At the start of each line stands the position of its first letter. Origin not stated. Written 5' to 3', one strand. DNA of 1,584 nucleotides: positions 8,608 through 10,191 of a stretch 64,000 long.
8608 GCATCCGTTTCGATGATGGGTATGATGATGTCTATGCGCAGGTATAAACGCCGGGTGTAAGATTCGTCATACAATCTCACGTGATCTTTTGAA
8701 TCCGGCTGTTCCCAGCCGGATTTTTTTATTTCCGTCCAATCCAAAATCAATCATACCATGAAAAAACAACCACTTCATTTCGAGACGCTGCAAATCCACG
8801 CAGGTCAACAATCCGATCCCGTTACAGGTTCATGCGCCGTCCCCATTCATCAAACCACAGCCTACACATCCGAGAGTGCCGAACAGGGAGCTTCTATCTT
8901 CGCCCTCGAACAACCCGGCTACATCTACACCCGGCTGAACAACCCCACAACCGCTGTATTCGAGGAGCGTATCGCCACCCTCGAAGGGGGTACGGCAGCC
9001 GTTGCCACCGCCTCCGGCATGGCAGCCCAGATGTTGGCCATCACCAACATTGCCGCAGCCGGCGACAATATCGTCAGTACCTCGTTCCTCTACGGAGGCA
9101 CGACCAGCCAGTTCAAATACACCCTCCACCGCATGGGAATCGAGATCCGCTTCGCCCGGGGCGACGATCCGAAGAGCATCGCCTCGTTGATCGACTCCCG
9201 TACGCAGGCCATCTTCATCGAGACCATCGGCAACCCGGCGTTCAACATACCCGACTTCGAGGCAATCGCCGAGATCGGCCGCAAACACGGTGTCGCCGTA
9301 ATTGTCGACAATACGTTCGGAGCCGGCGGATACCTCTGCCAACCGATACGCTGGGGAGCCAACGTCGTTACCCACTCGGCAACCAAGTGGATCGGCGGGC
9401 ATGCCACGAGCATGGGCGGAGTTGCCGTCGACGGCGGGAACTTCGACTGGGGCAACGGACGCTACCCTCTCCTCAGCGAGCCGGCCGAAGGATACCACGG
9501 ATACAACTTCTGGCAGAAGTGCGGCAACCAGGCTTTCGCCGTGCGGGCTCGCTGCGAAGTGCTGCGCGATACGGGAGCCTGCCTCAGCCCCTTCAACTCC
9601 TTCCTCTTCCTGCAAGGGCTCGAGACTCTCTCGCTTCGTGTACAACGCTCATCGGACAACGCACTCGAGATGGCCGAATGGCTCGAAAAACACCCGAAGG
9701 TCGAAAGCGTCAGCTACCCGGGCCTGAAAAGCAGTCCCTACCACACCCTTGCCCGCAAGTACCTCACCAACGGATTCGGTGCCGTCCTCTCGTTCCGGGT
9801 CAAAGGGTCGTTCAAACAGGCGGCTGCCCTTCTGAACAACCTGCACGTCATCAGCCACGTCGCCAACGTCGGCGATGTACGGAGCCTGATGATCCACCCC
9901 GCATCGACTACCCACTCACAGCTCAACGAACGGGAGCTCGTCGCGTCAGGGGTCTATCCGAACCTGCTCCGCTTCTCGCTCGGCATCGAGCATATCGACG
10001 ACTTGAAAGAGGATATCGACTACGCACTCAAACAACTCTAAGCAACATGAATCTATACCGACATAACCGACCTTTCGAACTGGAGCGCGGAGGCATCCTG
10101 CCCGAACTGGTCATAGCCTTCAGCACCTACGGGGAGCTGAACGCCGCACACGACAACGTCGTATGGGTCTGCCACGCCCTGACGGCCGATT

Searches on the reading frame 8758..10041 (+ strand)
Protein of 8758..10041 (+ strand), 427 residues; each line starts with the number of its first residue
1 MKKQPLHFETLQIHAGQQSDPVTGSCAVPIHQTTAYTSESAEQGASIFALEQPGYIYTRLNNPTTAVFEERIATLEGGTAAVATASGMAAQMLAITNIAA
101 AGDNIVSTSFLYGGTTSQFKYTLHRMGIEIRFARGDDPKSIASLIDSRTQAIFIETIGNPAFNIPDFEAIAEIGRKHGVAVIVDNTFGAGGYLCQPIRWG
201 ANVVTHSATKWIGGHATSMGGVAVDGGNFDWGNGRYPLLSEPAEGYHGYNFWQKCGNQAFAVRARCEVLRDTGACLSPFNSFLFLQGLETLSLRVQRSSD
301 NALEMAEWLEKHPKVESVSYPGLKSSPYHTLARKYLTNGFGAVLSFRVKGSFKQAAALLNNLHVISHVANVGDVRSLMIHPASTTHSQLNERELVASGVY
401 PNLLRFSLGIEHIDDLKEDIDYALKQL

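Call 5: search_protein_families(library=pfam, proteins=[window:8758-10041:+])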
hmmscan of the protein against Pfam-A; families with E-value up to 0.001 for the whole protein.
window:8758-10041:+ (427 aa): 3 families
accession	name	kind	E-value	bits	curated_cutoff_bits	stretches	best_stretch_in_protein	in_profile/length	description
PF01053.26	Cys_Met_Meta_PP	-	1.4e-133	445.6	27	1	9-425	1-381/381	Cys/Met metabolism PLP-dependent enzyme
PF01041.23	DegT_DnrJ_EryC1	-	2.8e-10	40.4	19.8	1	62-186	23-147/360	DegT/DnrJ/EryC1/StrS aminotransferase family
PF00155.27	Aminotran_1_2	-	5.8e-06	26.2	19.7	1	65-193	44-194/361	Aminotransferase class I and II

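Call 8: search_protein_families(library=ncbifam, proteins=[window:8758-10041:+])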
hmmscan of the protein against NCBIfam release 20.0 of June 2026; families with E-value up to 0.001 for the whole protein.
window:8758-10041:+ (427 aa): 50 families (the best 25 are shown)
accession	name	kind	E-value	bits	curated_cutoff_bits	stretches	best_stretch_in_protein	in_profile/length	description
TIGR01326.1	OAH_OAS_sulfhy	subfamily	3.5e-188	625.6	495.1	1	7-424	1-417/418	O-acetylhomoserine aminocarboxypropyltransferase/cysteine synthase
NF006096.0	PRK08248.1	equivalog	1.2e-165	551.4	726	1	3-426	4-427/431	homocysteine synthase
NF005872.0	PRK07812.1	equivalog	2.3e-164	547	703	1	5-424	14-432/439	bifunctional o-acetylhomoserine/o-acetylserine sulfhydrylase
NF004650.0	PRK05994.1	equivalog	2.9e-158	527.2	667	1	2-426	2-426/427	O-acetylhomoserine aminocarboxypropyltransferase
NF006004.0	PRK08134.1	equivalog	3.5e-152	507.1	636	1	4-425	5-426/433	O-acetylhomoserine aminocarboxypropyltransferase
NF004757.0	PRK06084.1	equivalog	1.5e-144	482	790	1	7-425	2-421/425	bifunctional O-acetylhomoserine aminocarboxypropyltransferase/cysteine synthase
NF004125.0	PRK05613.1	equivalog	3.8e-129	431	765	1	7-426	13-436/437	O-acetylhomoserine/O-acetylserine sulfhydrylase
NF005215.0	PRK06702.1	equivalog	4.2e-122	408.2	709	1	27-424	25-422/432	bifunctional O-acetylhomoserine aminocarboxypropyltransferase/cysteine synthase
NF006003.0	PRK08133.1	equivalog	1.1e-106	356.9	522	2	3-225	7-227/396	O-succinylhomoserine sulfhydrylase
TIGR01328.1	met_gam_lyase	equivalog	2.9e-106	355.6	549.7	2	7-225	3-220/391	methionine gamma-lyase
TIGR01325.1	O_suc_HS_sulf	equivalog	3.2e-103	345.3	510.05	2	10-224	2-214/380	O-succinylhomoserine sulfhydrylase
NF005695.0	PRK07503.1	equivalog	3.4e-99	332.3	666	2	4-225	6-226/403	methionine gamma-lyase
NF004876.0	PRK06234.1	subfamily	5.5e-99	331.9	666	2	7-227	8-229/400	methionine gamma-lyase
NF005263.0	PRK06767.1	equivalog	1.2e-92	310.9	617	2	6-224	4-221/392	methionine gamma-lyase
NF005871.0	PRK07811.1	equivalog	4.7e-92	308.6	513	2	5-224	10-221/389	cystathionine gamma-synthase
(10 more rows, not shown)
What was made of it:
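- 8758..10041 (+): metY, O-acetylhomoserine sulfhydrylase (first regulated gene). PF01053 at 1.4e-133; TIGR01326 at 3.5e-188 (calls 5, 8).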

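Call 9: find_related_loci(query=window:8758-10041:+, collection=genome_contigs, flank=3500)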
Query window:8758-10041:+ (427 aa) in genome_contigs; peptide patterns used: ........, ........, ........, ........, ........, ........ (x = any residue, [..] = any of these).
297 stretches matched a pattern; 176 encode a relative of the query (tblastn E <= 1e-3); the best 80 are kept; 80 distinct loci.
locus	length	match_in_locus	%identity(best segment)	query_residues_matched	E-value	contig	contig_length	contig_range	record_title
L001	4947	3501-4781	84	1-427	0e+0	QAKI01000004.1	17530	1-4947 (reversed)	MAG: Subdoligranulum variabile isolate CIM:MAG 1127 contig_140255, whole genome shotgun sequence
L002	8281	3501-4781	84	1-427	0e+0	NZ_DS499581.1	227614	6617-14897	Alistipes putredinis DSM 17216 Scfld_02_11, whole genome shotgun sequence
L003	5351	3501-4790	63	1-424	0e+0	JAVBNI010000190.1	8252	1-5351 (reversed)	MAG: Bacteroidales bacterium isolate EPI_MAG_00075 c_000004571932, whole genome shotgun sequence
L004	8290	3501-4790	60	6-427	0e+0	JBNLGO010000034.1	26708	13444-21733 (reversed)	MAG: Cyclobacteriaceae bacterium isolate C1.bin.15.strict NODE_34_length_26708_cov_2.924790, whole genome shotgun sequen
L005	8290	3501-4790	60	6-427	0e+0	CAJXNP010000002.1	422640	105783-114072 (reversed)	MAG TPA_asm: uncultured Cytophagales bacterium isolate SRR6201619_bin.14_MetaBAT_v2.12.1_MAG genome assembly, contig: NO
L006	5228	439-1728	61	1-424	0e+0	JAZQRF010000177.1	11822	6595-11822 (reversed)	MAG: Pelobium sp. isolate T1900045231_TH20190001.MAGScoT_cleanbin_000017 SGB_5413_k141_701701, whole genome shotgun sequ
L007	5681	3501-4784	61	6-427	0e+0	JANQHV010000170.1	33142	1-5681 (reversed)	MAG: SAR324 cluster bacterium isolate PL24a_bin.25 k99_6814616, whole genome shotgun sequence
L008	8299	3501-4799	61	1-427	3e-180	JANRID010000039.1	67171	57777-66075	MAG: Bacteroidia bacterium isolate bins.412 k141_5273973, whole genome shotgun sequence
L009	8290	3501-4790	60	6-427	2e-180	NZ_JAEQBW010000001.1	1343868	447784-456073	Marivirga aurantiaca strain S37H4 NODE_1_length_1344063, whole genome shotgun sequence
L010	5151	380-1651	61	7-424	0e+0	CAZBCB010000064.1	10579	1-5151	MAG TPA_asm: uncultured Bacteroidales bacterium isolate SRP167436_co1_129 genome assembly, contig: NODE_10486_length_105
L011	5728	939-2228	60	1-424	1e-180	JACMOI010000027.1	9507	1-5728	MAG: Pseudopedobacter sp. isolate LF-bin-240 FL-bin-240-contig-k141_115311, whole genome shotgun sequence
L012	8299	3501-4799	59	1-427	3e-179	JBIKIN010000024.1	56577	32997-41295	MAG: Pelobium sp. isolate ME2014-05-30_3300043465_group5_bin45 Rohwer_bin1080_scaffold_253_c1, whole genome shotgun sequ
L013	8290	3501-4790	60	6-427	3e-179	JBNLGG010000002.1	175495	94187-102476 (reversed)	MAG: Cyclobacteriaceae bacterium isolate C1.bin.22.strict NODE_2_length_175495_cov_8.642334, whole genome shotgun sequen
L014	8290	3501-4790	59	6-427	1e-178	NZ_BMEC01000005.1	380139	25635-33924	Marivirga lumbricoides strain CGMCC 1.10832 sequence05, whole genome shotgun sequence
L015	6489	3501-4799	59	1-427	1e-178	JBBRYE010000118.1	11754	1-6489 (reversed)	MAG: Sphingobacteriales bacterium isolate La5_metabat2.021 La5_metabat2.021_K_3002812_L_11754_cov_9.0000, whole genome s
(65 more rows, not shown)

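Call 30: find_homologous_proteins(query=window:8758-10041:+, max_evalue=1e-100)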
Query window:8758-10041:+ (427 aa): 7990 proteins with E <= 1e-100 among 8000 candidates; the best 120 are listed.
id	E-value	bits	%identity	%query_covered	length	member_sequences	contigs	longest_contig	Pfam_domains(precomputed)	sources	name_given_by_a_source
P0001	0.0e+0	1032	83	89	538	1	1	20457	PF00155.28,PF01053.27,PF01041.24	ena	-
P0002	8.1e-286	965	99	100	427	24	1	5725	PF00155.28,PF01053.27,PF01041.24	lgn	-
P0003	2.0e-249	845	84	100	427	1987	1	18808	PF00155.28,PF01053.27,PF01041.24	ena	-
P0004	2.9e-247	838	84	98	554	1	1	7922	PF00534.27,PF00155.28,PF13524.13,PF01053.27,PF01041.24,PF13692.13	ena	-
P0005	7.5e-246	834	84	98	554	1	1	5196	PF00534.27,PF13524.13,PF01053.27,PF01041.24,PF13692.13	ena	-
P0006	3.0e-235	799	79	100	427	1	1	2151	PF00155.28,PF01053.27,PF01041.24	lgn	-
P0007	2.5e-231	786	80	100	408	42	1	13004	PF00155.28,PF01053.27,PF01041.24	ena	-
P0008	1.1e-226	770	71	96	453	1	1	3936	PF00155.28,PF01053.27,PF01041.24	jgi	jgi:O-acetylhomoserine/O-acetylserine sulfhydrylase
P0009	8.2e-225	764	77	100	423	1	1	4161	PF00155.28,PF01053.27,PF01041.24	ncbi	-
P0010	1.7e-224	763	77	99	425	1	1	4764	PF00155.28,PF01053.27,PF01041.24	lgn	-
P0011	1.7e-221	753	76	100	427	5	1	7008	PF00155.28,PF01053.27,PF01041.24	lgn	-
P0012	1.8e-220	750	73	100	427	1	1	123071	PF00155.28,PF01053.27,PF01041.24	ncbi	-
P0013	6.3e-220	748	74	100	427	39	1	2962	PF00155.28,PF01053.27,PF01041.24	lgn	-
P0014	9.4e-220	748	74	100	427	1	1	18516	PF00155.28,PF00266.26,PF01053.27,PF01041.24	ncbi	-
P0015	2.5e-219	746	74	100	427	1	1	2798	PF00155.28,PF00266.26,PF01053.27,PF01041.24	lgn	-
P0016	1.1e-218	744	74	100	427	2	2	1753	PF00155.28,PF01053.27,PF01041.24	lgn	-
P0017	1.4e-218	744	73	100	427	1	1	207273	PF00155.28,PF00266.26,PF01053.27,PF01041.24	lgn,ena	-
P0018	1.6e-218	744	72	100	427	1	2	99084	PF01053.27,PF01041.24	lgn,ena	-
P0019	1.7e-218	743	73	100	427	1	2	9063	PF00155.28,PF00266.26,PF01053.27,PF01041.24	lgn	-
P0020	1.9e-218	743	74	100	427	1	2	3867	PF00155.28,PF01053.27,PF01041.24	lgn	-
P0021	1.9e-218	743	74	100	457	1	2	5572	PF00155.28,PF00266.26,PF01053.27,PF01041.24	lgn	-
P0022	6.8e-218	742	73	100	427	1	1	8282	PF01053.27,PF01041.24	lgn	-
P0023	9.3e-218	741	74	98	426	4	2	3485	PF01053.27,PF01041.24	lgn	-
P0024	1.9e-217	740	73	100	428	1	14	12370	PF01053.27,PF01041.24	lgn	-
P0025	5.3e-217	739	73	100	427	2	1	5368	PF01053.27,PF01041.24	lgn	-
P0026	6.2e-217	738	74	100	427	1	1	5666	PF00155.28,PF01053.27,PF01041.24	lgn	-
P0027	1.1e-216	738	73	100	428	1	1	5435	PF00155.28,PF01053.27,PF01041.24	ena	-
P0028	2.1e-216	737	73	100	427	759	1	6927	PF00155.28,PF00266.26,PF01053.27,PF01041.24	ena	-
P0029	1.1e-215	734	73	100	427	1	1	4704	PF00155.28,PF01053.27,PF01041.24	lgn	-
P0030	3.5e-215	733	72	100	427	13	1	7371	PF00155.28,PF00266.26,PF01053.27,PF01041.24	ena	-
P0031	4.3e-215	732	73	100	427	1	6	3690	PF00155.28,PF01053.27,PF01041.24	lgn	-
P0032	1.2e-214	731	73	100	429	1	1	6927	PF00155.28,PF01053.27,PF01041.24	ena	-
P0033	1.3e-214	731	72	100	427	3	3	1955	PF01053.27,PF01041.24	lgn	-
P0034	1.7e-214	730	72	100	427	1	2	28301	PF00155.28,PF00266.26,PF01053.27,PF01041.24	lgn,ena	-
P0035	1.8e-214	730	73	100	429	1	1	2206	PF00155.28,PF01053.27,PF01041.24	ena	-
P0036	5.9e-214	729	72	100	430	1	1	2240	PF00155.28,PF01053.27,PF01041.24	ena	-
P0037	1.6e-213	727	72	100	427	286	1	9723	PF00155.28,PF01053.27,PF01041.24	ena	-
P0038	2.5e-213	726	72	100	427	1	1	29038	PF00155.28,PF00266.26,PF01053.27,PF01041.24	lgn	-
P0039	8.5e-213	725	71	100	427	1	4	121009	PF00155.28,PF01053.27,PF01041.24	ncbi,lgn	ncbi:MAG: O-acetylhomoserine aminocarboxypropyltransferase/cysteine synthase [Alistipes sp.]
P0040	8.7e-213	725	73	100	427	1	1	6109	PF01053.27,PF01041.24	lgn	-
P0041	1.3e-212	724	71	100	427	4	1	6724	PF00155.28,PF01053.27,PF01041.24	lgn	-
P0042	3.5e-212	723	71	100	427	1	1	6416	PF00155.28,PF00266.26,PF01053.27,PF01041.24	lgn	-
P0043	4.6e-212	722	72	100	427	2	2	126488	PF00155.28,PF01053.27,PF01041.24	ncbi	-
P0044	6.8e-212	722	71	100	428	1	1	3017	PF00155.28,PF01053.27,PF01041.24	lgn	-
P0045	1.5e-211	721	72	100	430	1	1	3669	PF00155.28,PF01053.27,PF01041.24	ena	-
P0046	3.5e-211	719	71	100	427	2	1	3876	PF00266.26,PF01053.27,PF01041.24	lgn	-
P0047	1.2e-210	718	72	98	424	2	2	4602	PF00155.28,PF00266.26,PF01053.27,PF01041.24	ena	-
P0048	5.1e-210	716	70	100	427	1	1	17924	PF00155.28,PF00266.26,PF01053.27,PF01041.24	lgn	-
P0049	8.7e-210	715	74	100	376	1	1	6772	PF01053.27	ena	-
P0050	4.3e-209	713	71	100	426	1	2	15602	PF00155.28,PF01053.27,PF01041.24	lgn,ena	-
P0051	5.7e-209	712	72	98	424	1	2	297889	PF00155.28,PF00266.26,PF01053.27,PF01041.24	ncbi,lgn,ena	-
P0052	1.8e-206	704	69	100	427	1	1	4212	PF00155.28,PF00266.26,PF01053.27,PF01041.24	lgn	-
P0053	3.7e-205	700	70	100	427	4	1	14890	PF00155.28,PF00266.26,PF01053.27,PF01041.24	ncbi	-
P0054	1.1e-201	688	68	100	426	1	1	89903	PF00155.28,PF01053.27,PF01041.24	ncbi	-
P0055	3.0e-201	687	69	100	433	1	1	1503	PF00155.28,PF01053.27,PF01041.24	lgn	-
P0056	5.4e-201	686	76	92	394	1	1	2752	PF00155.28,PF01053.27,PF01041.24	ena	-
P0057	8.5e-200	682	68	100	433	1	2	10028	PF00155.28,PF01053.27,PF01041.24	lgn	-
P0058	1.0e-199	682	68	100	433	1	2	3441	PF00155.28,PF00266.26,PF01053.27,PF01041.24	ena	-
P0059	1.2e-199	681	68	100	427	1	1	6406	PF00155.28,PF01053.27,PF01041.24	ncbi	-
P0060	3.6e-199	680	69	100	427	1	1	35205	PF00155.28,PF00266.26,PF01053.27,PF01041.24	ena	-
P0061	5.1e-199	679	69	100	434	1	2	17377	PF00155.28,PF01053.27,PF01041.24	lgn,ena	-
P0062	5.2e-199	679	68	100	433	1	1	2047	PF00155.28,PF00266.26,PF01053.27,PF01041.24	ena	-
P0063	1.3e-198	678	69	100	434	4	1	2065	PF00155.28,PF01053.27,PF01041.24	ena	-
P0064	1.4e-198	678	85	79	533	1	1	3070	PF00561.27,PF01053.27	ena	-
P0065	1.7e-198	678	68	100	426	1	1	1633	PF01053.27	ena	-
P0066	1.7e-197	674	68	100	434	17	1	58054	PF00155.28,PF01053.27,PF01041.24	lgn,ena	-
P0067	2.3e-197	674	68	100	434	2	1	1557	PF00155.28,PF01053.27,PF01041.24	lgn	-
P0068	4.4e-197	673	67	100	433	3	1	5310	PF00155.28,PF00266.26,PF01053.27,PF01041.24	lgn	-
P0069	7.1e-197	672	67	100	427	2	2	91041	PF00155.28,PF01053.27,PF01041.24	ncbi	-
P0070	8.0e-197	672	69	99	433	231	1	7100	PF00155.28,PF00266.26,PF01053.27,PF01041.24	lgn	-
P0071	1.5e-196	671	68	100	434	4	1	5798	PF00155.28,PF01053.27,PF01041.24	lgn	-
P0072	1.5e-196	671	68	100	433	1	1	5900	PF00155.28,PF01053.27,PF01041.24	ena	-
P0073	1.7e-196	671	68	100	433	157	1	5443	PF00155.28,PF01053.27,PF01041.24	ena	-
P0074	3.4e-196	670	68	100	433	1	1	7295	PF00155.28,PF00266.26,PF01053.27,PF01041.24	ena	-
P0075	3.8e-196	670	67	100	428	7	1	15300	PF00155.28,PF01053.27,PF01041.24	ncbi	-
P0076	5.4e-196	669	68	99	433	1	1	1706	PF00155.28,PF00266.26,PF01053.27,PF01041.24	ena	-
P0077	6.1e-196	669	67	100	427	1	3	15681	PF00155.28,PF00266.26,PF01053.27,PF01041.24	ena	-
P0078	1.2e-195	668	68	99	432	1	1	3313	PF00155.28,PF01053.27,PF01041.24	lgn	-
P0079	1.4e-195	668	68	100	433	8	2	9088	PF00155.28,PF00266.26,PF01053.27,PF01041.24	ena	-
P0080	1.4e-194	665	66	100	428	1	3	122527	PF00155.28,PF01053.27,PF01041.24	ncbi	ncbi:MAG: O-acetylhomoserine aminocarboxypropyltransferase/cysteine synthase [Rikenellaceae bacteriu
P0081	2.9e-194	664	67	100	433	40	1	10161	PF00155.28,PF01053.27,PF01041.24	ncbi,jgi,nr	ncbi:MAG: O-acetylhomoserine aminocarboxypropyltransferase/cysteine synthase [Prevotellaceae bacteri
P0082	3.0e-194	664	65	100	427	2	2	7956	PF00155.28,PF00266.26,PF01053.27,PF01041.24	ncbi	-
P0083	3.1e-194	664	68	99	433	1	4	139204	PF00155.28,PF00266.26,PF01053.27,PF01041.24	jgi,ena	-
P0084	3.8e-194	663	67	100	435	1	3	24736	PF00155.28,PF01053.27,PF01041.24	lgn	-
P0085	5.4e-194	663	68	99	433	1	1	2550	PF00155.28,PF00266.26,PF01053.27,PF01041.24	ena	-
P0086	5.6e-194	663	68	100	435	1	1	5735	PF00155.28,PF01053.27,PF01041.24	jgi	jgi:O-acetylhomoserine (thiol)-lyase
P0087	5.8e-194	663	67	100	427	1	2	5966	PF00155.28,PF01053.27,PF01041.24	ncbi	-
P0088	6.8e-194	662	66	100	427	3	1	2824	PF00155.28,PF01053.27,PF01041.24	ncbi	-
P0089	9.6e-194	662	67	99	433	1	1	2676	PF00155.28,PF00266.26,PF01053.27,PF01041.24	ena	-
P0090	1.1e-193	662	67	100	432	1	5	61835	PF00155.28,PF01053.27,PF01041.24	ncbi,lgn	-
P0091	1.1e-193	662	66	100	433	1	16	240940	PF00155.28,PF01053.27,PF01041.24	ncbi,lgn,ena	-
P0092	1.1e-193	662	67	100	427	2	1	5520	PF00155.28,PF01053.27,PF01041.24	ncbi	-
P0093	1.2e-193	662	68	100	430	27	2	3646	PF00155.28,PF01053.27,PF01041.24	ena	-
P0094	1.3e-193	662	66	99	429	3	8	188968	PF00155.28,PF01053.27,PF01041.24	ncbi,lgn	ncbi:MAG: aminotransferase class I/II-fold pyridoxal phosphate-dependent enzyme [Rikenellaceae bacte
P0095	1.4e-193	661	66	100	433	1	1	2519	PF00155.28,PF01053.27,PF01041.24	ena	-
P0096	5.4e-193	659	67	100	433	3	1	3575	PF00155.28,PF01053.27,PF01041.24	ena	-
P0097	6.0e-193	659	67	100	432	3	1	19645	PF00155.28,PF01053.27,PF01041.24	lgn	-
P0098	6.2e-193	659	66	100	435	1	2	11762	PF00155.28,PF00266.26,PF01053.27,PF01041.24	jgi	jgi:O-acetylhomoserine/O-acetylserine sulfhydrylase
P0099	1.2e-192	658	67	99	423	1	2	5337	PF00155.28,PF00266.26,PF01053.27,PF01041.24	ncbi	-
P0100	1.6e-192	658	66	100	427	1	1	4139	PF00155.28,PF01053.27,PF01041.24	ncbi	-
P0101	1.8e-192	658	66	100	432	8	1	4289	PF00155.28,PF01053.27,PF01041.24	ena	-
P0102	3.1e-192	657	66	100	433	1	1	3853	PF00155.28,PF01053.27,PF01041.24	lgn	-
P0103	4.1e-192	657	67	100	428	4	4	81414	PF00155.28,PF01053.27,PF01041.24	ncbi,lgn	ncbi:MAG: O-acetylhomoserine aminocarboxypropyltransferase/cysteine synthase family protein [Rikenel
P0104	5.1e-192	656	66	100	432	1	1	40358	PF00155.28,PF01053.27,PF01041.24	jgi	-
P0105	5.4e-192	656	66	100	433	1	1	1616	PF00155.28,PF01053.27,PF01041.24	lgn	-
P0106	5.7e-192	656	65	100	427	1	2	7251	PF00155.28,PF00266.26,PF01053.27,PF01041.24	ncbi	-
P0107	9.3e-192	655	67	100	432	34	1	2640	PF00155.28,PF01053.27,PF01041.24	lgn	-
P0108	1.7e-191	655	66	99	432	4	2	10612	PF00155.28,PF01053.27,PF01041.24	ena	-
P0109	2.3e-191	654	65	100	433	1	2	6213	PF00155.28,PF00266.26,PF01053.27,PF01041.24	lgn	-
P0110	2.4e-191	654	67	100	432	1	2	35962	PF00155.28,PF01053.27,PF01041.24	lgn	-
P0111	3.2e-191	654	67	100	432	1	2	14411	PF00155.28,PF01053.27,PF01041.24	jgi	jgi:O-acetylhomoserine/O-acetylserine sulfhydrylase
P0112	3.8e-191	653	66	100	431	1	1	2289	PF00155.28,PF00266.26,PF01212.28,PF01053.27,PF01041.24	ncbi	-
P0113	4.1e-191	653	67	100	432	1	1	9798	PF00155.28,PF01053.27,PF01041.24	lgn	-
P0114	4.3e-191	653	67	100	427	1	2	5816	PF00155.28,PF01053.27,PF01041.24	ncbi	-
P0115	6.3e-191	653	68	100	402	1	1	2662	PF01053.27,PF01041.24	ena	-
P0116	6.5e-191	653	65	100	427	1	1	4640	PF00155.28,PF01053.27,PF01041.24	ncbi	-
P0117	6.6e-191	653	65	100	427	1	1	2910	PF00155.28,PF01053.27,PF01041.24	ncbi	-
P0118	1.3e-190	652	66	99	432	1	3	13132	PF00155.28,PF01053.27,PF01041.24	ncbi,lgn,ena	-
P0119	1.7e-190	651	65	100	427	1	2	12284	PF00155.28,PF00266.26,PF01053.27,PF01041.24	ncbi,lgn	-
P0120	2.1e-190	651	67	100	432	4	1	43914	PF00155.28,PF01053.27,PF01041.24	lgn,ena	-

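Call 31: find_encoding_contigs(protein=P0007, flank=1200, max_places=1)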
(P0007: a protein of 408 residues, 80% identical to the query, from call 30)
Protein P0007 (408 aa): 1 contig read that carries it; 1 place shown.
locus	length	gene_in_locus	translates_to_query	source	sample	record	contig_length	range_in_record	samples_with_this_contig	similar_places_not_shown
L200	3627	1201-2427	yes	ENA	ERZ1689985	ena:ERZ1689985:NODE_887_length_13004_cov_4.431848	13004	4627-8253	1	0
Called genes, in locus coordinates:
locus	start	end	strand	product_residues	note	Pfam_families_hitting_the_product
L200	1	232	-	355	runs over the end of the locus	PF02661:Fic, PF12802:MarR_2 (weak)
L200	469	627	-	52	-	-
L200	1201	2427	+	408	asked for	PF00155:Aminotran_1_2 (weak), PF01053:Cys_Met_Meta_PP, PF01041:DegT_DnrJ_EryC1 (weak), PF01053:Cys_Met_Meta_PP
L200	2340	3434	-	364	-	-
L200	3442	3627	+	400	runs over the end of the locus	PF03447:NAD_binding_3, PF00742:Homoserine_dh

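Call 32: find_encoding_contigs(protein=P0009, flank=1200, max_places=1)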
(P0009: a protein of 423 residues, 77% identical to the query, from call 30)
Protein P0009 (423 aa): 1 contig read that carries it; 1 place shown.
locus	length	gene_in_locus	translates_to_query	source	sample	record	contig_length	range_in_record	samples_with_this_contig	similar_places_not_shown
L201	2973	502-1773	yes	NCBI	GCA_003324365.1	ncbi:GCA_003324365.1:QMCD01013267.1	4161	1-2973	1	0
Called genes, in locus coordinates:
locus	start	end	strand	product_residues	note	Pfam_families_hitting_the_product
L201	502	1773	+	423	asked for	PF01053:Cys_Met_Meta_PP, PF00155:Aminotran_1_2, PF01041:DegT_DnrJ_EryC1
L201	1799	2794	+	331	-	PF00561:Abhydrolase_1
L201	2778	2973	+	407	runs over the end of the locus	PF03447:NAD_binding_3, PF00742:Homoserine_dh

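Call 33: find_encoding_contigs(protein=P0011, flank=1200, max_places=1)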
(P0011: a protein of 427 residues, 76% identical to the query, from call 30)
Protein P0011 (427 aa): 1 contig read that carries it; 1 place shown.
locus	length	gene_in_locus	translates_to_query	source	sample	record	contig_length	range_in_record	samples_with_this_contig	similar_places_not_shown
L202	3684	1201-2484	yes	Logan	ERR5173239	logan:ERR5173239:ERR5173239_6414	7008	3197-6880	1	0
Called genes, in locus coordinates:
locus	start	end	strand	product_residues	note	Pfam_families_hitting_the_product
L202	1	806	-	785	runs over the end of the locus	PF16130:DUF4842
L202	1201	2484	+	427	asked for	PF01053:Cys_Met_Meta_PP, PF00155:Aminotran_1_2 (weak), PF01041:DegT_DnrJ_EryC1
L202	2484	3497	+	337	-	PF00561:Abhydrolase_1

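Call 34: find_encoding_contigs(protein=P0012, flank=1200, max_places=1)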
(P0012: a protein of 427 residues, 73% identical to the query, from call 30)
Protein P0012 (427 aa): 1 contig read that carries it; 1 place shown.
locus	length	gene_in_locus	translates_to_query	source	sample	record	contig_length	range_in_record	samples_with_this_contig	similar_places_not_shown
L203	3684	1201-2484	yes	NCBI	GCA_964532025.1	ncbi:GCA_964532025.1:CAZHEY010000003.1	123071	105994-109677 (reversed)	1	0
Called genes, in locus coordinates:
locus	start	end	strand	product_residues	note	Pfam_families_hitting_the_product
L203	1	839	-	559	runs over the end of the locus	-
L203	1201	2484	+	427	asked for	PF01053:Cys_Met_Meta_PP, PF00155:Aminotran_1_2 (faint), PF01041:DegT_DnrJ_EryC1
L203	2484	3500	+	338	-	PF00561:Abhydrolase_1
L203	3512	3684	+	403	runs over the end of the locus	PF03447:NAD_binding_3, PF00742:Homoserine_dh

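Call 35: find_encoding_contigs(protein=P0014, flank=1200, max_places=1)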
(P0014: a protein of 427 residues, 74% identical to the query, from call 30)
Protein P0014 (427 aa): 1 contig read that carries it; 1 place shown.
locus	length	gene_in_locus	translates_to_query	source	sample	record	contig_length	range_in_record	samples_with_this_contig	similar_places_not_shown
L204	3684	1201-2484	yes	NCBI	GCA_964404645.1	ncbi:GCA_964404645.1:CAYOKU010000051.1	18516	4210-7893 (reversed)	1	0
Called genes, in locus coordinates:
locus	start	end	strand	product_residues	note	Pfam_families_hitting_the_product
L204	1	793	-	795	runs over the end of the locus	PF16130:DUF4842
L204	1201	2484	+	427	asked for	PF01053:Cys_Met_Meta_PP, PF00155:Aminotran_1_2 (weak), PF01041:DegT_DnrJ_EryC1, PF00266:Aminotran_5 (weak)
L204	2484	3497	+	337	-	PF00561:Abhydrolase_1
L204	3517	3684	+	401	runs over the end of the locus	PF03447:NAD_binding_3, PF00742:Homoserine_dh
